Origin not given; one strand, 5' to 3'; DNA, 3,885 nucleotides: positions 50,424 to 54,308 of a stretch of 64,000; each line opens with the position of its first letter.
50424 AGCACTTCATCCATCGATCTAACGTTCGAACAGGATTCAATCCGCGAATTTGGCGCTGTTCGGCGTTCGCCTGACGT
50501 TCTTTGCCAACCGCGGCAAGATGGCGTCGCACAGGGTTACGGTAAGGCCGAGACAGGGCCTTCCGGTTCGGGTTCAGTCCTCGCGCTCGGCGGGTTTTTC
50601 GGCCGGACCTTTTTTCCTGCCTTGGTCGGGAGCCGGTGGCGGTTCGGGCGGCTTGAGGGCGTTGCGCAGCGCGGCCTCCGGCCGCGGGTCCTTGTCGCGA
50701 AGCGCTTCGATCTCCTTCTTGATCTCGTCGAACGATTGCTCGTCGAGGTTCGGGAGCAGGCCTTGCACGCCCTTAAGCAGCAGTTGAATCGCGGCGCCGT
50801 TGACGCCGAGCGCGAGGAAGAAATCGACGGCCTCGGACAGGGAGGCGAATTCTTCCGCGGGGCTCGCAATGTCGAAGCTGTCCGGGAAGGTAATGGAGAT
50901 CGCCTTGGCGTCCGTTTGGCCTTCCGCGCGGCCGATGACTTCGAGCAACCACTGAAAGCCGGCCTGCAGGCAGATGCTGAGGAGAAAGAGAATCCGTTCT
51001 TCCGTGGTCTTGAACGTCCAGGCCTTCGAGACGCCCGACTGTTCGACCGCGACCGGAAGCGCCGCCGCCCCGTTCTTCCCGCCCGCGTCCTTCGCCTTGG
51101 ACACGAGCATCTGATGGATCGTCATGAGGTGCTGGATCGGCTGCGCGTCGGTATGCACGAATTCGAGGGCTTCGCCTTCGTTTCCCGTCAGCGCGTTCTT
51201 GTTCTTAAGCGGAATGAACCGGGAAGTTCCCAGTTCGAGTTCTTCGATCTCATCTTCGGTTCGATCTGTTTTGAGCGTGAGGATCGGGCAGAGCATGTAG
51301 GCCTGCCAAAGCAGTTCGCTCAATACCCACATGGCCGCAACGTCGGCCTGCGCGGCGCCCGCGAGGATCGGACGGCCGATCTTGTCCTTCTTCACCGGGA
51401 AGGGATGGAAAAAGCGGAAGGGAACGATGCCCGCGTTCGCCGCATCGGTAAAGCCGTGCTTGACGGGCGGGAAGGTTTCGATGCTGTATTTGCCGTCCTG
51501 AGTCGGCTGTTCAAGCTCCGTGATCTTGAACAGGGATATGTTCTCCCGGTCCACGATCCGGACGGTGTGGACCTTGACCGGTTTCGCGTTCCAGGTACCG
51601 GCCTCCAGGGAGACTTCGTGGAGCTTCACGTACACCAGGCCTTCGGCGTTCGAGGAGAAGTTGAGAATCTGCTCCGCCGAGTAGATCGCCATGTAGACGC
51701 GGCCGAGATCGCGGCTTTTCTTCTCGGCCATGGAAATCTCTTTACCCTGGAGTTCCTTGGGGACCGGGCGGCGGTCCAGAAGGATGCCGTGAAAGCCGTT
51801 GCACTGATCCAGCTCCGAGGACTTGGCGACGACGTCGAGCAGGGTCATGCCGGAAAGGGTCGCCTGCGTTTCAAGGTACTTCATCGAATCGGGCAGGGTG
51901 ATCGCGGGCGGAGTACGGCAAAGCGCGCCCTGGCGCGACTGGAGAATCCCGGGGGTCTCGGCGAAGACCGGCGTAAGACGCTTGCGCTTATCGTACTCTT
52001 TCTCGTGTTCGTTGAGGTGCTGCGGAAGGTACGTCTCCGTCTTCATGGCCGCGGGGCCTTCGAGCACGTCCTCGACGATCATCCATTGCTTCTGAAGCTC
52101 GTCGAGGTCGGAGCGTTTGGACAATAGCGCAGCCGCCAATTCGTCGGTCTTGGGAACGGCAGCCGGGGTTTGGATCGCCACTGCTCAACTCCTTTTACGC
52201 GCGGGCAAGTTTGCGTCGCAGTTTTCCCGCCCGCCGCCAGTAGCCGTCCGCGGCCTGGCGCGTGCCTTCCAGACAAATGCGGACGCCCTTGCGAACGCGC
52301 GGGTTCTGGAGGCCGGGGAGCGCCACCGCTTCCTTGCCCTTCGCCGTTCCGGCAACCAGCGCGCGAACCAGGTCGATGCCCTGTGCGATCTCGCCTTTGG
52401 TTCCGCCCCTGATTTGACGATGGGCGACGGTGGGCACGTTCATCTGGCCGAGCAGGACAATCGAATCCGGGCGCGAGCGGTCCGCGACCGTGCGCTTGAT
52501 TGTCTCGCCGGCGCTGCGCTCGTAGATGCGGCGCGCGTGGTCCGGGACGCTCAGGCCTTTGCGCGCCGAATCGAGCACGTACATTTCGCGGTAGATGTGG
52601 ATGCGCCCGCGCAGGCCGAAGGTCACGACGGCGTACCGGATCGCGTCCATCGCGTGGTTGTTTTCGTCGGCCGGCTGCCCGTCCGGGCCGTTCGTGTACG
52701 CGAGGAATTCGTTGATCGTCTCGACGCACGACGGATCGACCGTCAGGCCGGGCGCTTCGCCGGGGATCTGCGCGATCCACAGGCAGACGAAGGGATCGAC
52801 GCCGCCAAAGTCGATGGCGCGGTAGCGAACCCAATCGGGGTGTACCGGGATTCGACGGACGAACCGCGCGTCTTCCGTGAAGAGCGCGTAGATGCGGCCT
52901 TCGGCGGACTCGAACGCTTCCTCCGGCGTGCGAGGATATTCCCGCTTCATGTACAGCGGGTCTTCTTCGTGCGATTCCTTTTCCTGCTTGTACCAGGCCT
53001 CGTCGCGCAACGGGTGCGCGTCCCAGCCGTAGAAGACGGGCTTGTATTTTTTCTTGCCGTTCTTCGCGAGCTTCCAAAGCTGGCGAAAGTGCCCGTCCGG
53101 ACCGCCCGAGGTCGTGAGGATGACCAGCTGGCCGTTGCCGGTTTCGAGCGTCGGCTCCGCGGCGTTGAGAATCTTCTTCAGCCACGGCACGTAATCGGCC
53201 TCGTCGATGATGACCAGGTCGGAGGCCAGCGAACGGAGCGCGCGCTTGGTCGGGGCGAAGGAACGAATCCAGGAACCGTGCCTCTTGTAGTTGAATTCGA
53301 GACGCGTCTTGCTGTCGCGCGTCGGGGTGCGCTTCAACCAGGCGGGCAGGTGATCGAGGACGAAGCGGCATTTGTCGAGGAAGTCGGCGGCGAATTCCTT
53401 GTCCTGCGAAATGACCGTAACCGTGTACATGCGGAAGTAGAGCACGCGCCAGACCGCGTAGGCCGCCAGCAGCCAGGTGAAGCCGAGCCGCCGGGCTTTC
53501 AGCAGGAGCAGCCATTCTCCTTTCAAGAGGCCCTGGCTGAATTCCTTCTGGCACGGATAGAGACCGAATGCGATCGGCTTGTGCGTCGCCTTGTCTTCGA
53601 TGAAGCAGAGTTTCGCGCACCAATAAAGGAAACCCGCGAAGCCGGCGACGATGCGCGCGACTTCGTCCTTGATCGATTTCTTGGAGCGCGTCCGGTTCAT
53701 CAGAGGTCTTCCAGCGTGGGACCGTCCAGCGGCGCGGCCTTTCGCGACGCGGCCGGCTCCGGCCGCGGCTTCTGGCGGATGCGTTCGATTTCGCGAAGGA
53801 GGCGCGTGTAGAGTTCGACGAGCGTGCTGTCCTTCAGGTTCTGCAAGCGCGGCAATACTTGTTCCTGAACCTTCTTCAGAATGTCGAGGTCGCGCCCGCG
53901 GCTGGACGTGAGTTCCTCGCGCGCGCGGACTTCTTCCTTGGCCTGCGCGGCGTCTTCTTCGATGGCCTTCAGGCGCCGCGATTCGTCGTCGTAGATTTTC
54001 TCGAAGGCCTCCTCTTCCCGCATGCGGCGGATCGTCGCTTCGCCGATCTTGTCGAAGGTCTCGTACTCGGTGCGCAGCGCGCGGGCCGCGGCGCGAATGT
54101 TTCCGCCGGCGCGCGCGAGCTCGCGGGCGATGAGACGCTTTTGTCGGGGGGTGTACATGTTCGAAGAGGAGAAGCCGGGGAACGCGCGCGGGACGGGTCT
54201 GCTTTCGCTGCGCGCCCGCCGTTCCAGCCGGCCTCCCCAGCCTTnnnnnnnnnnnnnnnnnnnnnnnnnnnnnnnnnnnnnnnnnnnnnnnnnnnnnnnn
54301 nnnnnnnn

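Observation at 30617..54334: Conserved phage motif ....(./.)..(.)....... occurs at least 4 times, same orientation, each upstream of a gene block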

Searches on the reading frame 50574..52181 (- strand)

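Call 18: search_protein_families(library=phrogs, proteins=[window:50574-52181:-], max_evalue=0.01)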
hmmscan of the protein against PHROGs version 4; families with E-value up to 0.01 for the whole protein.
window:50574-52181:- (535 aa): 2 families
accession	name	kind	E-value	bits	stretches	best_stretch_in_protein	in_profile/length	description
phrog_145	-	head and packaging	1.3e-37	130.7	1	19-453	10-430/493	portal protein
phrog_2417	-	unknown function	5.2e-05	23.9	1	22-117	9-111/242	-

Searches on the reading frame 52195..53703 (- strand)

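Call 18: search_protein_families(library=phrogs, proteins=[window:52195-53703:-], max_evalue=0.01)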
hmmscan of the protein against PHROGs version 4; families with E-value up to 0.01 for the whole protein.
window:52195-53703:- (502 aa): 10 families
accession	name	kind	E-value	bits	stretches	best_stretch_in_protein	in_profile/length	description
phrog_2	-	head and packaging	9.4e-29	101.7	1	41-414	260-539/807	terminase large subunit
phrog_5989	-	head and packaging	5.3e-12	46.5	1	26-174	122-265/347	terminase large subunit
phrog_5653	-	head and packaging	2.4e-10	41.5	1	321-367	133-185/199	terminase large subunit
phrog_7579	-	head and packaging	7.9e-10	39.4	1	66-244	21-192/239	terminase large subunit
phrog_6672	-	head and packaging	7.1e-09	36.4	1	320-361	80-128/145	terminase large subunit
phrog_26724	-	unknown function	1e-08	36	1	31-145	19-130/192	-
phrog_10250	-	head and packaging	9.9e-08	33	1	322-362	170-215/228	terminase large subunit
phrog_9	-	head and packaging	1.4e-07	31.7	1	91-222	254-390/812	terminase large subunit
phrog_36964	-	head and packaging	2e-05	23.9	1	78-239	437-611/890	terminase large subunit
phrog_22646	-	unknown function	0.0098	16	0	46-198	35-185/374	-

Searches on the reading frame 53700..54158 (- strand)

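Call 18: search_protein_families(library=phrogs, proteins=[window:53700-54158:-], max_evalue=0.01)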
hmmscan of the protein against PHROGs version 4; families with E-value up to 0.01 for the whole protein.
window:53700-54158:- (152 aa): 0 families

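Call 45: search_protein_families(library=pfam, proteins=[window:53700-54158:-], max_evalue=0.1)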
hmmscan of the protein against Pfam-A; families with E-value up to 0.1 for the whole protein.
window:53700-54158:- (152 aa): 2 families
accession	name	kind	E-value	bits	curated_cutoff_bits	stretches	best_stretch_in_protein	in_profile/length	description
PF10368.14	YkyA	-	0.0076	16.4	28.8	1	47-122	33-108/186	Putative cell-wall binding lipoprotein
PF02954.25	HTH_8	-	0.023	14.8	22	1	7-28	7-28/42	Bacterial regulatory protein, Fis family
